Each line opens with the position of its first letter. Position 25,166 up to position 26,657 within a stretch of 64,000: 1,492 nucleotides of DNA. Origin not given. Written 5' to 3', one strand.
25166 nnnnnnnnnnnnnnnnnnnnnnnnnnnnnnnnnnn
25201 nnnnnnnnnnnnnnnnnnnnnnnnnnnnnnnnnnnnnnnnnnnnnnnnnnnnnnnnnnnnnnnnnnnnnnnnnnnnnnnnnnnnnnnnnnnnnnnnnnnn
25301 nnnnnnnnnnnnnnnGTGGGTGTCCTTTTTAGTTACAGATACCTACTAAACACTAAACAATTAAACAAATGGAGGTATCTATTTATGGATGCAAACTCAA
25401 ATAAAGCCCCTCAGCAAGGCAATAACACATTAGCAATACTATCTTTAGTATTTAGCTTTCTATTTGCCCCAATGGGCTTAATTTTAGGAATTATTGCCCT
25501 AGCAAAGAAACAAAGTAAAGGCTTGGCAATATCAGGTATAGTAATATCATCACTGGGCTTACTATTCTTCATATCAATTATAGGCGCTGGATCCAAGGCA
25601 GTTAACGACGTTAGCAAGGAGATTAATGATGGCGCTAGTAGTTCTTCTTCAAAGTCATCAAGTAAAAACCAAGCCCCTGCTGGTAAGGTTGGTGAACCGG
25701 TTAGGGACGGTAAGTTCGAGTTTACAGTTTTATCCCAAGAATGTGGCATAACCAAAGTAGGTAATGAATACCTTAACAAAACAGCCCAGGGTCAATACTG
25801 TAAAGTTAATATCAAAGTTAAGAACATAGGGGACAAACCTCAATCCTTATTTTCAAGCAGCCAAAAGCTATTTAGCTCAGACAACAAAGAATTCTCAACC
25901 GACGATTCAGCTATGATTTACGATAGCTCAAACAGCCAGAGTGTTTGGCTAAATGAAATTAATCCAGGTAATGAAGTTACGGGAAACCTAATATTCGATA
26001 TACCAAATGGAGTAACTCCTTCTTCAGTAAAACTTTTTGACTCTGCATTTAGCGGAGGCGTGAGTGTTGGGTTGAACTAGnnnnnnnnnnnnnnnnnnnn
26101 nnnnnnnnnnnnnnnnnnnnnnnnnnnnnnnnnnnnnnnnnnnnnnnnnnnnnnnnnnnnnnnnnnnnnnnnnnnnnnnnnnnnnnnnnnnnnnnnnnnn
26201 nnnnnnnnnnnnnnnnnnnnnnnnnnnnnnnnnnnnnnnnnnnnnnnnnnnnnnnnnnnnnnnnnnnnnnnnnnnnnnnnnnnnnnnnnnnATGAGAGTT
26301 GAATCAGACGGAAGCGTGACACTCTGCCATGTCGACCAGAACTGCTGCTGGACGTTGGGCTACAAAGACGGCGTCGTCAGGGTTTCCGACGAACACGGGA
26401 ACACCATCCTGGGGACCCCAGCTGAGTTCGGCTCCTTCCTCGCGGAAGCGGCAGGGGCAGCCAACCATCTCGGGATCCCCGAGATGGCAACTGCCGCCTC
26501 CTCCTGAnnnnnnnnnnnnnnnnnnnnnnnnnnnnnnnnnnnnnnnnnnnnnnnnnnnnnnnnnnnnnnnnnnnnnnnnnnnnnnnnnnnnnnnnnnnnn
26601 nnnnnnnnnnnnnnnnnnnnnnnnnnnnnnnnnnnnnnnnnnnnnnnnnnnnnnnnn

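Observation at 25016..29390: ~4 kb mosaic insertion disrupting one copy of a duplicated HIT gene, with transposase remnant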

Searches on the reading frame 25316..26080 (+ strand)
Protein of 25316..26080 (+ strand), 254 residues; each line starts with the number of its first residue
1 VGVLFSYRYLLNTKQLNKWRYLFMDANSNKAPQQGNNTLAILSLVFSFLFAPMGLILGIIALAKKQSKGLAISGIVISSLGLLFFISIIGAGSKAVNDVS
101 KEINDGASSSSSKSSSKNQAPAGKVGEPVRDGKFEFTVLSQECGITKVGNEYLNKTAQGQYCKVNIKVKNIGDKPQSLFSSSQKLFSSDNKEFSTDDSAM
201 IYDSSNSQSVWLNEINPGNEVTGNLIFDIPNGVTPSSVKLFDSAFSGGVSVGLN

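Call 8: search_protein_families(library=pfam, proteins=[window:25316-26080:+], max_evalue=0.01)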
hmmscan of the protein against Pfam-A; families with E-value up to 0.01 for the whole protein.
window:25316-26080:+ (254 aa): 4 families
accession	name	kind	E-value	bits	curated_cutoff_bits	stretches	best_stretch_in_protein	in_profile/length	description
PF11611.13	DUF4352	-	2.7e-27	95.9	25.9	1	124-248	2-120/122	Domain of unknown function (DUF4352)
PF13828.11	DUF4190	-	6e-06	26.4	35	1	39-86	8-60/62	Domain of unknown function (DUF4190)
PF09991.14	DUF2232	-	0.0021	17.8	27.8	1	41-105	58-124/290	Predicted membrane protein (DUF2232)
PF12698.13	ABC2_membrane_3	-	0.005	16.4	31.6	1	39-90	243-293/347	ABC-2 family transporter protein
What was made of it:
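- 25164..26080 (+): Module M1. It comprises a TATAAT-like box, the structured leader (25218-25307, followed by a terminator-like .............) and the DUF4190/DUF4352 membrane-protein gene (25385-26080). Pfam DUF4352 95.9 bits (call 8).
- On DUF4352 / DUF4190 membrane proteins (25385-26080): DUF4190 scores only 26.4 against 35, so it is weak (call 8).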

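Call 30: search_protein_families(library=ncbifam, proteins=[window:25385-26080:+], max_evalue=1)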
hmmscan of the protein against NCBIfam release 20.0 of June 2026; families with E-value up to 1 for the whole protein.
window:25385-26080:+ (231 aa): 1 family
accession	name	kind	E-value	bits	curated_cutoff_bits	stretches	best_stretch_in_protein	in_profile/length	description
NF040945.1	CCC_membrane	equivalog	0.00032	21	65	1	15-43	7-35/99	CCC motif membrane protein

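Call 37: find_encoding_contigs(protein=window:25385-26080:+, flank=10000, max_places=10)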
Protein window:25385-26080:+ (231 aa): 16 contigs read that carry it; 10 places shown.
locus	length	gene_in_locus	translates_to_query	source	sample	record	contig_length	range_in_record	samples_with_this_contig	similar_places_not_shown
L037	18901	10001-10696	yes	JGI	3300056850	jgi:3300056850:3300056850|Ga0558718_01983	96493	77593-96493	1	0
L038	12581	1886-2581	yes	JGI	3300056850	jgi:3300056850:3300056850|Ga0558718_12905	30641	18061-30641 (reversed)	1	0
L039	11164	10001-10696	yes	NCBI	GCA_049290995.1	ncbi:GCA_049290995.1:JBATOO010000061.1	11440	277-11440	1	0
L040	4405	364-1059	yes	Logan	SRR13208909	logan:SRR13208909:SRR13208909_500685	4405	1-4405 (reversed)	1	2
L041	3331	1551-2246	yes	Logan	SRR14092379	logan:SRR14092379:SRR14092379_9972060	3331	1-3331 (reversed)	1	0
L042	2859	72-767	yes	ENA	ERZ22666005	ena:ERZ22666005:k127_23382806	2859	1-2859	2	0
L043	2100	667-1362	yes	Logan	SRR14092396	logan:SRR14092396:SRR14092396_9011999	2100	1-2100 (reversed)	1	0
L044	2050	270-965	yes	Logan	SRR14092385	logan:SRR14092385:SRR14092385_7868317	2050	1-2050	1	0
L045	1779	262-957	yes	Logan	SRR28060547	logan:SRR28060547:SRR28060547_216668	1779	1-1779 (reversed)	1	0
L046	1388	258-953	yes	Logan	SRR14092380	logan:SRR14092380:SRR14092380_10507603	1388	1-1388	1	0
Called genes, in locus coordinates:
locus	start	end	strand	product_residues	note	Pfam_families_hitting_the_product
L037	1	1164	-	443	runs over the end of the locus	PF02811:PHP, PF07733:DNA_pol3_alpha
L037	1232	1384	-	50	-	-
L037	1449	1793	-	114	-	PF02311:AraC_binding, PF07883:Cupin_2, PF00190:Cupin_1 (weak)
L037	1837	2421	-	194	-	PF06821:Ser_hydrolase (weak)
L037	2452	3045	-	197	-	-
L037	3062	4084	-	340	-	PF02912:Phe_tRNA-synt_N (weak), PF01409:tRNA-synt_2d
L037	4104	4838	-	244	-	-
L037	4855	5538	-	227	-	-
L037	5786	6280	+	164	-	PF04461:YajQ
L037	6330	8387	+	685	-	PF17191:RecG_wedge, PF04851:ResIII, PF00270:DEAD, PF00271:Helicase_C, PF22590:Cas3-like_C_2 (weak), PF19833:RecG_dom3_C (weak)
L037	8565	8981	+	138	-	-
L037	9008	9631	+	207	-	PF01928:CYTH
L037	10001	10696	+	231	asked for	PF13828:DUF4190 (weak), PF11611:DUF4352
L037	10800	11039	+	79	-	PF01230:HIT (faint)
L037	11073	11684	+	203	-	PF06445:GyrI-like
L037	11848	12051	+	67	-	-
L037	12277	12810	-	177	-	PF00080:Sod_Cu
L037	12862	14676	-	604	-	PF00009:GTP_EFTU, PF03144:GTP_EFTU_D2, PF14492:EFG_III (faint), PF00679:EFG_C, PF06421:LepA_C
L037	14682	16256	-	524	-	PF03023:MurJ, PF01554:MatE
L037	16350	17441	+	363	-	PF01594:AI-2E_transport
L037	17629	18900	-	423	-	?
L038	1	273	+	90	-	?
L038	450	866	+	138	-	-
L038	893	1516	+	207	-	PF01928:CYTH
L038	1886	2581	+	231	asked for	PF13828:DUF4190 (weak), PF11611:DUF4352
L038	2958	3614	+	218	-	-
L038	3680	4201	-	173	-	PF00293:NUDIX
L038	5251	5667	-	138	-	-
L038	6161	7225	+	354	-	PF13936:HTH_38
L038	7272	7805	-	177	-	PF00080:Sod_Cu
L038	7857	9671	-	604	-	PF00009:GTP_EFTU, PF03144:GTP_EFTU_D2, PF14492:EFG_III (faint), PF00679:EFG_C, PF06421:LepA_C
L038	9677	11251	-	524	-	PF03023:MurJ, PF01554:MatE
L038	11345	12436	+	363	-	PF01594:AI-2E_transport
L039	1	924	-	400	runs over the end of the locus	PF02811:PHP, PF07733:DNA_pol3_alpha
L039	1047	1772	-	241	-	PF00106:adh_short, PF01370:Epimerase, PF13561:adh_short_C2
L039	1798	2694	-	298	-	PF00892:EamA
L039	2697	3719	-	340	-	PF02912:Phe_tRNA-synt_N (weak), PF01409:tRNA-synt_2d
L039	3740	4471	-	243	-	-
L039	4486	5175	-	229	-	-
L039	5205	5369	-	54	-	-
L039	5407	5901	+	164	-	PF04461:YajQ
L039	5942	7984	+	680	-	PF17191:RecG_wedge, PF04851:ResIII, PF00270:DEAD, PF00271:Helicase_C, PF22590:Cas3-like_C_2 (weak)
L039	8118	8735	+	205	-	PF01928:CYTH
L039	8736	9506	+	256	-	PF01636:APH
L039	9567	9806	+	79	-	-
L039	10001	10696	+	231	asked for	PF13828:DUF4190 (weak), PF11611:DUF4352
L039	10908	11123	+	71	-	-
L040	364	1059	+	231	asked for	PF13828:DUF4190 (weak), PF11611:DUF4352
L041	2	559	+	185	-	?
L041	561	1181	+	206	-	PF01928:CYTH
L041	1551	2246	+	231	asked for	PF13828:DUF4190 (weak), PF11611:DUF4352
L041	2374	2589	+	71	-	-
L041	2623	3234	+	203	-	PF06445:GyrI-like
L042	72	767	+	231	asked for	PF13828:DUF4190 (weak), PF11611:DUF4352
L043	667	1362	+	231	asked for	PF13828:DUF4190 (weak), PF11611:DUF4352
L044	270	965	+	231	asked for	PF13828:DUF4190 (weak), PF11611:DUF4352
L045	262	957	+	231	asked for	PF13828:DUF4190 (weak), PF11611:DUF4352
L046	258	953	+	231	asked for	PF13828:DUF4190 (weak), PF11611:DUF4352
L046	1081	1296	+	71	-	-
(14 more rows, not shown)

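Call 56: find_related_loci(query=window:25385-26077:+, collection=genome_contigs, flank=8000)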
Query window:25385-26077:+ (231 aa) in genome_contigs; peptide patterns used: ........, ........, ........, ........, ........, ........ (x = any residue, [..] = any of these).
598 stretches matched a pattern (row limit reached: there are more); 498 encode a relative of the query (tblastn E <= 1e-3); the best 80 are kept; 80 distinct loci.
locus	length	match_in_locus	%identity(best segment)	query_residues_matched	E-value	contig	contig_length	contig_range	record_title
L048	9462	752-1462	45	4-230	3e-50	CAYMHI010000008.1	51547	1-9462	MAG TPA_asm: uncultured Candidatus Saccharibacteria bacterium isolate SRP342105_co2_402 genome assembly, contig: NODE_57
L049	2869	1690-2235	47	40-230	1e-49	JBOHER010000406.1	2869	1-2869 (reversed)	MAG: Haloechinothrix sp. isolate M3-S_metawrap_bin.24 k127_1549420, whole genome shotgun sequence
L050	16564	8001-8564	51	45-230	1e-48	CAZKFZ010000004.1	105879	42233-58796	MAG TPA_asm: uncultured Candidatus Saccharibacteria bacterium isolate SRP342105_co3_110 genome assembly, contig: NODE_78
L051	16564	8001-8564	51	45-230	1e-48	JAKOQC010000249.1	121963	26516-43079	MAG: bacterium isolate all_maxbin.105 k201_749839, whole genome shotgun sequence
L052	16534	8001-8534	48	46-228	4e-46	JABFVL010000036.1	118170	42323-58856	MAG: Mycobacteriales bacterium isolate Bin2.3 NODE_27_length_118170_cov_3.929787, whole genome shotgun sequence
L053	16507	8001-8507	46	63-230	7e-46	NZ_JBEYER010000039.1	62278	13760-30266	Micromonospora sp. NPDC007271 NPDC007271_112_H7.ctg-0039, whole genome shotgun sequence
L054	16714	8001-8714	39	16-230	3e-45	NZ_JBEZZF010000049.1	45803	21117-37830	Promicromonospora sp. NPDC023987 NPDC023987_104_A6.ctg-0049, whole genome shotgun sequence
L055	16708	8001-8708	41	16-228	5e-45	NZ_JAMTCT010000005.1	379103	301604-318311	Promicromonospora umidemergens strain DSM 22081 Ga0061141_scaffold00005.5, whole genome shotgun sequence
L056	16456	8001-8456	48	81-230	9e-45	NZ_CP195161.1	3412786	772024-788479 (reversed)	Janibacter sp. GS2 chromosome, complete genome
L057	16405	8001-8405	56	97-230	2e-44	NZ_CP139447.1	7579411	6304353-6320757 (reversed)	Longispora sp. K20-0274 chromosome, complete genome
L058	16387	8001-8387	57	102-230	1e-44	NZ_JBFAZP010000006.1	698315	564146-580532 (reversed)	Longispora sp. NPDC051575 NPDC051575_122_C3.ctg-0006, whole genome shotgun sequence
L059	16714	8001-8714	40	16-230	3e-44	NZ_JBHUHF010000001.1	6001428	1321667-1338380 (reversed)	Promicromonospora aerolata strain CCM 7043 tig00000001, whole genome shotgun sequence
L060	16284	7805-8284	47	66-230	3e-44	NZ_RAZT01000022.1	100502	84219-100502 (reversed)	Micromonospora musae strain MS1-9 contig0022, whole genome shotgun sequence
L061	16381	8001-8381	59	101-228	2e-44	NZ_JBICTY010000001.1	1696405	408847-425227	Cryptosporangium sp. NPDC048952 NPDC048952_123_E1.ctg-0001, whole genome shotgun sequence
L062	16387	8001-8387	55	102-230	6e-44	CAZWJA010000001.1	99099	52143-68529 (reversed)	MAG TPA_asm: uncultured Candidatus Saccharibacteria bacterium isolate SRP192515_co2_169 genome assembly, contig: NODE_11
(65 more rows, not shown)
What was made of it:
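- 25164..26080 (+): Protein relatives are mostly Actinomycetota plus some Saccharibacteria (call 56).
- On DUF4352 / DUF4190 membrane proteins (25385-26080): 498 relatives were found, mostly Actinomycetota (call 56).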

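Call 62: search_protein_families(library=ncbifam, proteins=[L039:8736-9506:+], max_evalue=0.001)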
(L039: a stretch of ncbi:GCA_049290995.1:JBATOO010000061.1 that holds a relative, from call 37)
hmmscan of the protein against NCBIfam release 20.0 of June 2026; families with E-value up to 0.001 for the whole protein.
L039:8736-9506:+ (256 aa): 0 families

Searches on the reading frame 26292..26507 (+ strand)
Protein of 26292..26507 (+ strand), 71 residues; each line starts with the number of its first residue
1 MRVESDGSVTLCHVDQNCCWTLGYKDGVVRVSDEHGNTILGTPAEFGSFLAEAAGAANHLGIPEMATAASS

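Call 8: search_protein_families(library=pfam, proteins=[window:26292-26507:+], max_evalue=0.01)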
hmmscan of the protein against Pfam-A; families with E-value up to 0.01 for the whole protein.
window:26292-26507:+ (71 aa): 0 families

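Call 28: search_protein_families(library=pfam, proteins=[window:26292-26507:+], max_evalue=10)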
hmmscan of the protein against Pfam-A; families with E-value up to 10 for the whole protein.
window:26292-26507:+ (71 aa): 0 families

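Call 30: search_protein_families(library=ncbifam, proteins=[window:26292-26507:+], max_evalue=1)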
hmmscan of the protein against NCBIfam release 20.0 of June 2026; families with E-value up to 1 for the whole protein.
window:26292-26507:+ (71 aa): 0 families

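Call 49: search_protein_representatives(protein=window:26292-26504:+)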
Query: 71 residues. Proteins with E-value up to 0.001 (for the whole library): 9; up to 1e-10: 3; up to 1e-30: 1. The best 9 are listed.
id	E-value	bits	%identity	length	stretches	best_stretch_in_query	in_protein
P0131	2.9e-41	153.9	99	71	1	1-71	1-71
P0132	7.3e-22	92.5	58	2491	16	23-51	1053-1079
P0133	5.8e-19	83.3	28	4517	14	14-54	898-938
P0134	7.5e-10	54.5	58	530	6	23-51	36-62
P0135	1.9e-09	53.2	54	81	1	6-70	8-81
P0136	1.3e-08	50.6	38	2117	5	30-56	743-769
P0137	7.2e-05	38.8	31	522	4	5-38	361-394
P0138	4.2e-04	36.4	43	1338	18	39-70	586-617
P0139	7.4e-04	35.6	38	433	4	4-41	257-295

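Call 52: search_protein_families(library=pfam, proteins=[P0135, P0131], max_evalue=10)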
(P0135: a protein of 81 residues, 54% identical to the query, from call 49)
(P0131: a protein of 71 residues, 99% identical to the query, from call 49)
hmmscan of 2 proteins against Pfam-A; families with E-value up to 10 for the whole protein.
P0135 (81 aa): 0 families

P0131 (71 aa): 0 families
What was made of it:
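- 26292..26507 (+): 71-aa Cys-rich ORF (61% GC), with a promoter-like site at 26216-26243 and a strong terminator hairpin at 26520-26560. No Pfam hit (calls 28, 52).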
